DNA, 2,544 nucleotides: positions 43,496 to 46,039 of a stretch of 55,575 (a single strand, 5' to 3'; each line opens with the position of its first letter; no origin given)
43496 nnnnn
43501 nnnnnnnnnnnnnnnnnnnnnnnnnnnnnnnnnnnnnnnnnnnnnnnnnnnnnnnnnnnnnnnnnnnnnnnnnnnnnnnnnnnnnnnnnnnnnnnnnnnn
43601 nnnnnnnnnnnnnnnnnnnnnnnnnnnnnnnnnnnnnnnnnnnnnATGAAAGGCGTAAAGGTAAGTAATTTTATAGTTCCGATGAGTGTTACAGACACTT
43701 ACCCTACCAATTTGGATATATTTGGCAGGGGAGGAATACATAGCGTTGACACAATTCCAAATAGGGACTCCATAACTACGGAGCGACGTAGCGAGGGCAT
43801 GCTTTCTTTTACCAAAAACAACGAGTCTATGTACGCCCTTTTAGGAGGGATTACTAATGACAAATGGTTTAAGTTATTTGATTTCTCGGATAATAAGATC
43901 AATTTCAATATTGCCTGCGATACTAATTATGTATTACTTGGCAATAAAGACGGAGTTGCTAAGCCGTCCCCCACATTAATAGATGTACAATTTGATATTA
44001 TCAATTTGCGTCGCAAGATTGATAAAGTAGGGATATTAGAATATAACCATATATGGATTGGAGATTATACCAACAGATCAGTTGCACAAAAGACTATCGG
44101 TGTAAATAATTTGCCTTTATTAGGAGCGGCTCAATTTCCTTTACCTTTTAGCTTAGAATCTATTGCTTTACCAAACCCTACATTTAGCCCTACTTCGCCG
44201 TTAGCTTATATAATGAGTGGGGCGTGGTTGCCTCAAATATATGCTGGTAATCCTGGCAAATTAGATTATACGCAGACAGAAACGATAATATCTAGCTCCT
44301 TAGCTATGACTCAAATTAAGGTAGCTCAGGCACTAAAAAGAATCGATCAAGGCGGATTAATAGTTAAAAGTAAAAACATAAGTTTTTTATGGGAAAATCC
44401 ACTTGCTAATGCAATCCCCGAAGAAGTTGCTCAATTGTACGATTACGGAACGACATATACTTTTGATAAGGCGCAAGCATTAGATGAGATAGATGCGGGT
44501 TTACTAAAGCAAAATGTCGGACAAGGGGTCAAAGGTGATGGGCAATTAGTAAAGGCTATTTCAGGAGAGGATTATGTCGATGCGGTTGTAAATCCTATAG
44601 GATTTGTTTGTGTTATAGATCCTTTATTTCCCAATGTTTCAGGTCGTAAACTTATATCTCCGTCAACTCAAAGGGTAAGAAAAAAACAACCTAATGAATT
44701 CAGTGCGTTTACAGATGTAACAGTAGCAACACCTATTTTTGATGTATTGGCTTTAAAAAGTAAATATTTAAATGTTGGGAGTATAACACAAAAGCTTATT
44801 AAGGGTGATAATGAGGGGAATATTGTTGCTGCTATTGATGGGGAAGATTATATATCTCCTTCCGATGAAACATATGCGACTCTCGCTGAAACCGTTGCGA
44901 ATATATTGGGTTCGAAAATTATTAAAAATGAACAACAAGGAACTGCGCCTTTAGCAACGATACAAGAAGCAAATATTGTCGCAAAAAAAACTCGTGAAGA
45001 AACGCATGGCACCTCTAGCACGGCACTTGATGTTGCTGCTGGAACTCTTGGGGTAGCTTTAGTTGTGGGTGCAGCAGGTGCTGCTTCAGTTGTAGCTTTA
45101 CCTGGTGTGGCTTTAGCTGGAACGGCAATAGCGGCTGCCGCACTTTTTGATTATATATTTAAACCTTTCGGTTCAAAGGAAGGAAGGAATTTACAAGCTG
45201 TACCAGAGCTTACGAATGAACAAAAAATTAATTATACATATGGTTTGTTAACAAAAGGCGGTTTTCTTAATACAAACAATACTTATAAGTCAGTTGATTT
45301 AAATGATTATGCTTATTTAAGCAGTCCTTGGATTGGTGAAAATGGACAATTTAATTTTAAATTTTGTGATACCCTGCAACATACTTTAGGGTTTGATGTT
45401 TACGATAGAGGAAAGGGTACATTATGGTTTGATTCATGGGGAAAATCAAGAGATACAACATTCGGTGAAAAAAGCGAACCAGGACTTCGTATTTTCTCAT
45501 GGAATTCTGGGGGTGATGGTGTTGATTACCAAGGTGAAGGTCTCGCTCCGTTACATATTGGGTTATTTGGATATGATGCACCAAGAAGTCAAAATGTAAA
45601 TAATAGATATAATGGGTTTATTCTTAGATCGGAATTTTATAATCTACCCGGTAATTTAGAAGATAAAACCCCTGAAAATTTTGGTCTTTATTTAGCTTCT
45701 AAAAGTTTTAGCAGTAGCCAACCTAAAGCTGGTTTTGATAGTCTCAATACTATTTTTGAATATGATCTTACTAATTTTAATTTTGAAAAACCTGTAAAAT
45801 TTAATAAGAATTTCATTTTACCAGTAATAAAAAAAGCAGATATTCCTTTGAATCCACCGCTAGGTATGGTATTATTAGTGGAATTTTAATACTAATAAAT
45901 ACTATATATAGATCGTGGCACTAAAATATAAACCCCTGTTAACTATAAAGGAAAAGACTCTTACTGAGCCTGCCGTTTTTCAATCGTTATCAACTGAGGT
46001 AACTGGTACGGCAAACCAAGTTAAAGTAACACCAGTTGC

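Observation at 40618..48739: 8-kb cargo block inserted between the portal and head-morphogenesis genes: repeat protein, patatin phospholipase and a second set of fibre-like proteins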

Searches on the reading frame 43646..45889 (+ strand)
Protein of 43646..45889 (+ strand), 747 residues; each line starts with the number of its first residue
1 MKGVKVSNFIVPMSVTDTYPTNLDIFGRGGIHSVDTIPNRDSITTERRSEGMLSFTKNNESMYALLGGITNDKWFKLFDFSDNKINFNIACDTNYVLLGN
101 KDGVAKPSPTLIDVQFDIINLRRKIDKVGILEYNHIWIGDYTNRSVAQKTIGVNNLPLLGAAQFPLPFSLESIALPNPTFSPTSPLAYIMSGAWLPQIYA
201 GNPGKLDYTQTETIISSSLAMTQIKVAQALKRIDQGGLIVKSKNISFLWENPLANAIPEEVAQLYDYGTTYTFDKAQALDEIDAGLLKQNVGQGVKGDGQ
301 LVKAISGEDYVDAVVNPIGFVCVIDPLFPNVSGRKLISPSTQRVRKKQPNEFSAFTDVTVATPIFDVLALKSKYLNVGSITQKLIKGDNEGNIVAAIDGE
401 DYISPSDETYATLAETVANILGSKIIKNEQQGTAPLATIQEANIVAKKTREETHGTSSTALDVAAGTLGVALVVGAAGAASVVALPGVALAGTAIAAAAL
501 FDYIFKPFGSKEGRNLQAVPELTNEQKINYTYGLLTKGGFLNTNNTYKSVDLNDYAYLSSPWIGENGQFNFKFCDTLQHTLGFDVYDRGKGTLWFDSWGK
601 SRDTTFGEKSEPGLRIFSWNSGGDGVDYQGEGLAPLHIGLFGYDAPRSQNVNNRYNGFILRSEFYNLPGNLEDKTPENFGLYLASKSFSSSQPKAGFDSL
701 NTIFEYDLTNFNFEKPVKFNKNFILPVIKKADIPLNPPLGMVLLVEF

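Call 6: search_protein_families(library=pfam, proteins=[window:43646-45889:+], max_evalue=0.1)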
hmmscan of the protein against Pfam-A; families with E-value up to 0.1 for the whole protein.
window:43646-45889:+ (747 aa): 0 families

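Call 7: search_protein_families(library=phrogs, proteins=[window:43646-45889:+], max_evalue=0.01)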
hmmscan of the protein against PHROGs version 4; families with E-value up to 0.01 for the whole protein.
window:43646-45889:+ (747 aa): 3 families
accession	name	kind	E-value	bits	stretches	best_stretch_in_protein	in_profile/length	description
phrog_23630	-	unknown function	1.6e-07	31.9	1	4-80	3-75/258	-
phrog_24134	-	head and packaging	1.6e-06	28.5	1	33-85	22-74/222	virion structural protein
phrog_25379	-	tail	5e-05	23.6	1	33-87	22-76/384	tail protein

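Call 16: find_related_loci(query=A1, collection=genome_contigs, flank=10000)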
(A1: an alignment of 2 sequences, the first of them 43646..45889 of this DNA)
Query A1 (747 aa) in genome_contigs; peptide patterns used: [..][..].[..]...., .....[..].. (x = any residue, [..] = any of these).
75 stretches matched a pattern; 3 encode a relative of the query (tblastn E <= 1e-3); 3 distinct loci.
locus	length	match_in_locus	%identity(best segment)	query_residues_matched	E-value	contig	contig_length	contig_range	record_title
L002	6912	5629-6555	60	1-312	8e-116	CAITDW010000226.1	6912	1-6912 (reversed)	uncultured Candidatus Saccharibacteria bacterium isolate Umea3_bin-0930 genome assembly, contig: bin-0930:226/259, whole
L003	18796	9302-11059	35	89-720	8e-87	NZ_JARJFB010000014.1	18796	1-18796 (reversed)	Candidatus Megaera venefica strain Sr 2-6 Mvenefica_014, whole genome shotgun sequence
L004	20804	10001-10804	43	55-319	3e-58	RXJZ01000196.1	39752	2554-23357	MAG: Flavobacteriaceae bacterium isolate AWTP1-28 sample_1_scaffold_60, whole genome shotgun sequence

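Call 17: find_related_loci(query=A1, collection=viral_contigs, flank=10000)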
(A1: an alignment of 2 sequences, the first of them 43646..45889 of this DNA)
Query A1 (747 aa) in viral_contigs; peptide patterns used: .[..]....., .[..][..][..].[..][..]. (x = any residue, [..] = any of these).
228 stretches matched a pattern; 46 encode a relative of the query (tblastn E <= 1e-3); 46 distinct loci.
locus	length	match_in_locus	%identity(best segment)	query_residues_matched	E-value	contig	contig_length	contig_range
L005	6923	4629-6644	48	1-722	0e+0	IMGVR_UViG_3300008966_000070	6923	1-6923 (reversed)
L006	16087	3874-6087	40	1-742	1e-139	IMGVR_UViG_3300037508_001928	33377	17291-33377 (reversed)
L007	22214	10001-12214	40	1-742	1e-139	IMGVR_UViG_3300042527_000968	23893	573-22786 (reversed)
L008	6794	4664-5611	63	1-315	5e-120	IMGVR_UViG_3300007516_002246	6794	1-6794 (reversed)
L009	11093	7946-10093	37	1-742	2e-119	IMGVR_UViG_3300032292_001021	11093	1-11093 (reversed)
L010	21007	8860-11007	37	1-742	6e-119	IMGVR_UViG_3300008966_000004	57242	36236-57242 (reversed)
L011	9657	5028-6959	38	69-742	6e-106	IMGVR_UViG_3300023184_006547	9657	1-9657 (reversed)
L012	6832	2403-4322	38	73-742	2e-105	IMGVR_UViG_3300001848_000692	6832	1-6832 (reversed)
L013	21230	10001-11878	36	73-746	7e-99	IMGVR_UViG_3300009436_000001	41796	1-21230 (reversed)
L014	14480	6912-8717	52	3-740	3e-91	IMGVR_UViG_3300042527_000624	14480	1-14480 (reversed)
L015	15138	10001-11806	52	3-740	4e-91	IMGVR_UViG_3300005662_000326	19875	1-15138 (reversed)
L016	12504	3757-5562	52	3-740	3e-91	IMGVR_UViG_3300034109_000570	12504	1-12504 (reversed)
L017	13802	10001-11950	38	70-742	6e-91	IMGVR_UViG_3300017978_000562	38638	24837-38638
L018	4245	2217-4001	36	73-717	3e-87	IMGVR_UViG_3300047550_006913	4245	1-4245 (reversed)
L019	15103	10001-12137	36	3-742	6e-106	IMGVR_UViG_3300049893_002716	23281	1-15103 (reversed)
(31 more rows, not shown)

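Call 23: search_solved_structures(query=window:43646-45889:+, max_evalue=1)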
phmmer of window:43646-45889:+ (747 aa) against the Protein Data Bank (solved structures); distinct sequences matched with E-value up to 1: 1.
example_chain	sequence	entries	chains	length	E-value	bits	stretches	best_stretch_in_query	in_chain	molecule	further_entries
8iml_3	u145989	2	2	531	0.24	12.7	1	604-672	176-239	CpcJ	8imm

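Call 33: find_homologous_proteins(query=window:43646-45889:+, max_evalue=0.00001)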
Query window:43646-45889:+ (747 aa): 154 proteins with E <= 0.00001 among 8000 candidates; the best 120 are listed.
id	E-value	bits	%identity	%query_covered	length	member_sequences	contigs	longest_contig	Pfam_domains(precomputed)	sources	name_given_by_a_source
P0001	0.0e+0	1694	100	100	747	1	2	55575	-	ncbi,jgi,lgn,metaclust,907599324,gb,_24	metaclust:\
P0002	1.0e-260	885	59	97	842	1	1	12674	-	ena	-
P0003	2.8e-225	768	55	100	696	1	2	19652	-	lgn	-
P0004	4.3e-214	731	50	99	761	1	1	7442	-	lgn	-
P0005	1.5e-183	630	49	97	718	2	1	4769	-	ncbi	-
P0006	1.3e-164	567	46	96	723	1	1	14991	-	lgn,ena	-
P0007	1.1e-155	538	58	39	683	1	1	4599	-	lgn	-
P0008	3.6e-152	526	76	42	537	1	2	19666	-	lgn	-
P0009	4.0e-151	523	44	89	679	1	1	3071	-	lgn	-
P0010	5.8e-151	522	56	62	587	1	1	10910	-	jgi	jgi:hypothetical protein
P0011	9.6e-151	522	61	54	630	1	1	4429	-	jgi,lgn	jgi:hypothetical protein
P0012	8.6e-144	499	68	44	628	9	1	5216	-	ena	-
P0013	1.6e-136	475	68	44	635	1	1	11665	-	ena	-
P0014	1.8e-135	471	66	47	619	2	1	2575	-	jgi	jgi:hypothetical protein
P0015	5.0e-133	463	60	47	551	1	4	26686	-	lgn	-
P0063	6.4e-87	311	35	84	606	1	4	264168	-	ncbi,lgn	-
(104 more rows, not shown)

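Call 35: find_encoding_contigs(protein=P0063, flank=10000, max_places=3)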
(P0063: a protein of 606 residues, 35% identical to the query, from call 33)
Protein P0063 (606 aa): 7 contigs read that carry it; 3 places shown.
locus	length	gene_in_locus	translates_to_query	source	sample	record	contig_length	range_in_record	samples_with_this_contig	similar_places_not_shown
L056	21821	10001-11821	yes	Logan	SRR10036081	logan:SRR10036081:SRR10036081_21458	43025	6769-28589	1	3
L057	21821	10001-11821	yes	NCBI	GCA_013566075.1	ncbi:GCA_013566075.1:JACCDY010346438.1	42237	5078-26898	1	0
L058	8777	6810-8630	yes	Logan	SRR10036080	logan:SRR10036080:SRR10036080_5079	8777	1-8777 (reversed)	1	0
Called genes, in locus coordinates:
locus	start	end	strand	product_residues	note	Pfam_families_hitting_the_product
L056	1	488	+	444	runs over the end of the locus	PF18073:Zn_ribbon_LapB, PF13481:AAA_25, PF03796:DnaB_C (faint), PF06745:ATPase, PF23442:DUF7125 (weak), PF13401:AAA_22 (faint), PF13479:AAA_24 (weak), PF13541:ChlI (weak), +1 more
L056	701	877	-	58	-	-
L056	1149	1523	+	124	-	PF02537:CRCB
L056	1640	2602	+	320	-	-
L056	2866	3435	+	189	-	-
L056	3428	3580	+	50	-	-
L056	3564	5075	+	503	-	-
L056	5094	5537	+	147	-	PF00436:SSB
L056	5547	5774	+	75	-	-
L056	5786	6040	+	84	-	-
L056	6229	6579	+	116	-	-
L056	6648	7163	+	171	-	PF18932:DUF5681 (weak)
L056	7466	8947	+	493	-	PF03237:Terminase_6N, PF17289:Terminase_6C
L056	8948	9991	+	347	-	PF01734:Patatin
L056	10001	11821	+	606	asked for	-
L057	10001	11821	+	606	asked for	-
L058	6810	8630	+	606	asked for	-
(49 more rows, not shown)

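Call 56: predict_structure(alignment_id=A3)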
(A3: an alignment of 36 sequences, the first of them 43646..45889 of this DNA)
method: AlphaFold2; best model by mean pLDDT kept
length: 747 residues; sequences in the alignment: 36
mean_pLDDT: 43.1   pTM: 0.26
mean pLDDT of the five models: 43.1, 42.6, 41.1, 40.8, 40.4
residues with pLDDT >= 90: 0; 70-90: 61; 50-70: 124; < 50: 562
segments of 3 or more residues with pLDDT < 50: 1-27, 90-96, 98-167, 169-254, 266-284, 293-296, 311-387, 391-393, 398-636, 645-649, 692-695, 711-715
pLDDT, mean of each block of 10 residues (from residue 1): 25 31 45 79 70 78 78 79 63 45 44 33 36 38 37 33 46 44 37 34 35 38 43 34 37 52 50 43 53 51 56 39 34 33 36 35 27 26 44 48 37 35 30 29 34 29 27 24 27 34 37 38 38 29 28 31 34 35 38 33 39 40 32 48 49 62 61 62 66 57 72 49 53 58 49
secondary structure, 60 per line:
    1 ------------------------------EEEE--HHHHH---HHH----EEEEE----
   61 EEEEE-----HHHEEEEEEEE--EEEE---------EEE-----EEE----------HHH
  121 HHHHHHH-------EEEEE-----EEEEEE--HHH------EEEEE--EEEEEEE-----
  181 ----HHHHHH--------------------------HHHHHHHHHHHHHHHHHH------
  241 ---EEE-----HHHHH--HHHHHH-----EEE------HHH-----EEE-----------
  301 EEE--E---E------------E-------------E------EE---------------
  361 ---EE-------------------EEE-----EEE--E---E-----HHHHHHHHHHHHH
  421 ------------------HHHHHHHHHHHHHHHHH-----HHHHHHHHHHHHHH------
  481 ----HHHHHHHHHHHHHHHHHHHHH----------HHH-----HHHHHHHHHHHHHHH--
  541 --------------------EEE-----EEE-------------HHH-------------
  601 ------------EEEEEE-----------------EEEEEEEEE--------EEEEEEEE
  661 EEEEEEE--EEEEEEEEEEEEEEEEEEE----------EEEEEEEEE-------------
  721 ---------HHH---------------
elements in order (helices of 4 or more, strands of 3 or more residues): E31-34 H37-41 E52-56 E61-65 E74-81 E84-87 E97-99 E105-107 H118-127 E135-139 E145-150 E162-166 E169-175 H185-190 H217-234 E244-246 H252-256 H259-264 E270-272 E287-289 E301-303 E385-387 E393-395 H408-420 H439-455 H461-474 H485-505 H524-538 E561-563 E569-571 E613-618 E636-644 E653-667 E670-688 E699-707
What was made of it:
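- The P747 structure could not be predicted (mean pLDDT 43, call 56).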

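Call 57: search_dna_similar(query=window:43646-45889:+, collection=plasmids, mode=protein, max_rows=15)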
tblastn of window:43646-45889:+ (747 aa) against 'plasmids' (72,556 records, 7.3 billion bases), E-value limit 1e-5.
No match.
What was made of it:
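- Tried and rejected: Protein search of P747 against PLSDB plasmids: no match (call 57).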

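Call 58: search_dna_similar(query=window:43646-45889:+, collection=phages, mode=protein, max_rows=15)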
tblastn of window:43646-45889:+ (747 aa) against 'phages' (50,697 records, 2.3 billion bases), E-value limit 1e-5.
Records with a match: 6; places in all: 6; records where one place covers at least 80% of the query: 0.
Best place of each record, by identity: <60% 6.
By first word of the organism name: Bacteroides 5; Megaira 1.
By host as written in the record: Candidatus Megaira polyxenophila 1; Bacteroides thetaiotaomicron VPI-5485 1; Bacteroides thetaiotaomicron VPI-5487 1; Bacteroides thetaiotaomicron VPI-5488 1; Bacteroides thetaiotaomicron VPI-5490 1; Bacteroides thetaiotaomicron VPI-5489 1.
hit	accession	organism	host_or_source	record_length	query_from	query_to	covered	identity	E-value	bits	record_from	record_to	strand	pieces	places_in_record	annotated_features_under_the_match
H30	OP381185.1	Megaira polyxenophila phage MAnkyphage_25.80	Candidatus Megaira polyxenophila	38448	73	423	47%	40.5%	6e-61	229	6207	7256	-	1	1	tail Fiber | patatin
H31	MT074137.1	Bacteroides phage DAC16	Bacteroides thetaiotaomicron VPI-5485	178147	3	76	10%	37.8%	7e-6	56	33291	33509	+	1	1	hypothetical protein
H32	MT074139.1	Bacteroides phage DAC19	Bacteroides thetaiotaomicron VPI-5487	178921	3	76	10%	37.8%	8e-6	56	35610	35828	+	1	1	hypothetical protein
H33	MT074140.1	Bacteroides phage DAC20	Bacteroides thetaiotaomicron VPI-5488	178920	3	76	10%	37.8%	8e-6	56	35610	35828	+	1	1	hypothetical protein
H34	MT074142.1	Bacteroides phage DAC23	Bacteroides thetaiotaomicron VPI-5490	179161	3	76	10%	37.8%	8e-6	56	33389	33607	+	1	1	hypothetical protein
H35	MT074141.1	Bacteroides phage DAC22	Bacteroides thetaiotaomicron VPI-5489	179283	3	76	10%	37.8%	8e-6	56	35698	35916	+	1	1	hypothetical protein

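Call 70: search_protein_representatives(alignment_id=A3)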
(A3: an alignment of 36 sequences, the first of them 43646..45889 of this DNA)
Query: 36 sequences, 668 profile positions. Proteins with E-value up to 0.001 (for the whole library): 443; up to 1e-10: 229; up to 1e-30: 78. The best 150 are listed.
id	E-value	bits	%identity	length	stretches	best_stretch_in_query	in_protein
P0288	3.9e-265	898.0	-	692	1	9-668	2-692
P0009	2.3e-259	878.9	-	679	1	10-668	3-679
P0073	3.3e-246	835.4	-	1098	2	9-263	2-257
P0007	1.1e-240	817.2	-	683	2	279-663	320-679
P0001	4.1e-231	785.5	-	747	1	4-663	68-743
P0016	3.2e-211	719.8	-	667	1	9-638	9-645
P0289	7.8e-209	711.9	-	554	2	367-664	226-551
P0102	5.7e-201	685.9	-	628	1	9-645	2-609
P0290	2.2e-192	657.5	-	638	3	9-345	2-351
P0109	3.0e-192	657.1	-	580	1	9-483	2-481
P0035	3.1e-167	574.4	-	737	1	4-645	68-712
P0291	4.2e-163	560.8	-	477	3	9-277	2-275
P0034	9.5e-161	553.0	-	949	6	29-222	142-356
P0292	3.8e-153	527.9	-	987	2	322-668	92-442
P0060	4.6e-152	524.3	-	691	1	3-667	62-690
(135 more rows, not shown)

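Call 78: fold_search(model_id=the predicted structure, library=pdb)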
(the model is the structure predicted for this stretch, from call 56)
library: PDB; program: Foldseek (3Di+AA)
matches with E <= 10: 185; with E <= 0.001: 0
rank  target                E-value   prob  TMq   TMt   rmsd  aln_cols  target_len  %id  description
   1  8bgm_D                3.8e-01  0.03  0.04  0.06  19.8       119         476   12  Crystal structure of the OrfX1-OrfX3 complex from the PMP1 neurotoxin gene cluster (released 2022-12-07)
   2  9bnb_B                8.1e-01  0.82  0.05  0.54   3.0        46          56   17  Collagen XVIII trimerization domain with introduced inter-chain disulfide bond, G(-1)C-L5C (released 2025-08-27)
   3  3hsh_A                1.0e+00  0.77  0.05  0.54   2.9        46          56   17  Crystal structure of human collagen XVIII trimerization domain (Tetragonal crystal form) (released 2009-08-11)
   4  8i9w_CC               1.0e+00  0.02  0.04  0.08  45.9       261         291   13  Cryo-EM structure of a Chaetomium thermophilum pre-60S ribosomal subunit - Dbp10-3 (released 2023-05-17)
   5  9hcj_T1               1.1e+00  0.04  0.05  0.04  12.7       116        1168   14  D. discoideum nuclear pore complex (released 2024-12-25)
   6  7tjg_A                1.2e+00  0.16  0.05  0.23  10.7        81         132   12  Bacteriophage Q beta capsid protein, A38K/A40C/D102C in T1 symmetry (released 2023-01-25)
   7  3ejv                  1.2e+00  0.07  0.05  0.17   9.1        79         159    8  Crystal structure of a cystatin-like protein (saro_2766) from novosphingobium aromaticivorans dsm at 1.40 A resolution (released 2008-09-30)
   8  1d9q_D                1.2e+00  0.02  0.05  0.09  13.2       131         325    9  OXIDIZED PEA FRUCTOSE-1,6-BISPHOSPHATASE FORM 1 (released 1999-12-03)
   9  8y3v_A                1.4e+00  0.08  0.05  0.21  10.9       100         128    8  The self-assembled nanotube of CPC46A/Q70V (released 2024-11-06)
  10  1ue1_B                1.4e+00  0.04  0.06  0.19  10.8       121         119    9  Crystal structure of the single-stranded dna-binding protein from mycobacterium tuberculosis (released 2004-02-10)
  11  9y9l_Y                1.5e+00  0.03  0.04  0.08  17.4        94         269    7  CP at the barbed end with one cofilin on second-to-last subunit (released 2026-03-04)
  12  5kip_A                1.6e+00  0.08  0.05  0.20  12.9        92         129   14  Asymmetric unit for the coat proteins of phage Qbeta (released 2016-10-05)
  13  9bnb_C                1.7e+00  0.63  0.05  0.57   2.5        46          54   17  Collagen XVIII trimerization domain with introduced inter-chain disulfide bond, G(-1)C-L5C (released 2025-08-27)
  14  5odn_G                1.7e+00  0.02  0.05  0.18  11.8       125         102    9  Salinibacter ruber Single-Strand Binding protein (released 2018-08-01)
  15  9bnc_A                1.9e+00  0.54  0.05  0.53   2.8        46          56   15  Collagen XVIII trimerization domain with introduced inter-chain disulfide bond, E31C-V37C (released 2025-08-27)
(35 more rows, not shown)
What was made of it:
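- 43646..45889 (+): P747, a fibre-anchor-like protein. Regions: aa 1-72, a small domain specific to the myovirus-type loci; aa 73-128, the universal N-terminal motif; aa 129-340, a conserved domain; a variable middle; aa 459-505, a hydrophobic Ala/Gly-rich helix; aa 530-747, a conserved C-terminal domain ending in a degenerate form of the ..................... motif. Its start codon overlaps the patatin stop codon (ATGA). The AF2 model was unusable, mean pLDDT 43 (calls 56, 78).
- Tried and rejected: AF2 model of P747 (36-sequence alignment): mean pLDDT 43, and the Foldseek search found nothing significant (calls 56, 78).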

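Call 89: search_solved_structures(query=A3, max_evalue=1)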
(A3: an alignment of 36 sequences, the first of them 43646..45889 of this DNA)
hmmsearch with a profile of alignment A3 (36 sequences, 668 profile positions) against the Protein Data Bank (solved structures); distinct sequences matched with E-value up to 1: 2.
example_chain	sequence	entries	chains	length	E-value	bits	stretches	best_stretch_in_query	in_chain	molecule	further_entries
9b45_j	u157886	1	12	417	0.57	11.8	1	236-331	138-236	gp45-a Baseplate wedge 1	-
8env_J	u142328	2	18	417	0.59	11.7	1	238-331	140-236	Baseplate_J domain-containing protein gp44 | Triplex gp44-b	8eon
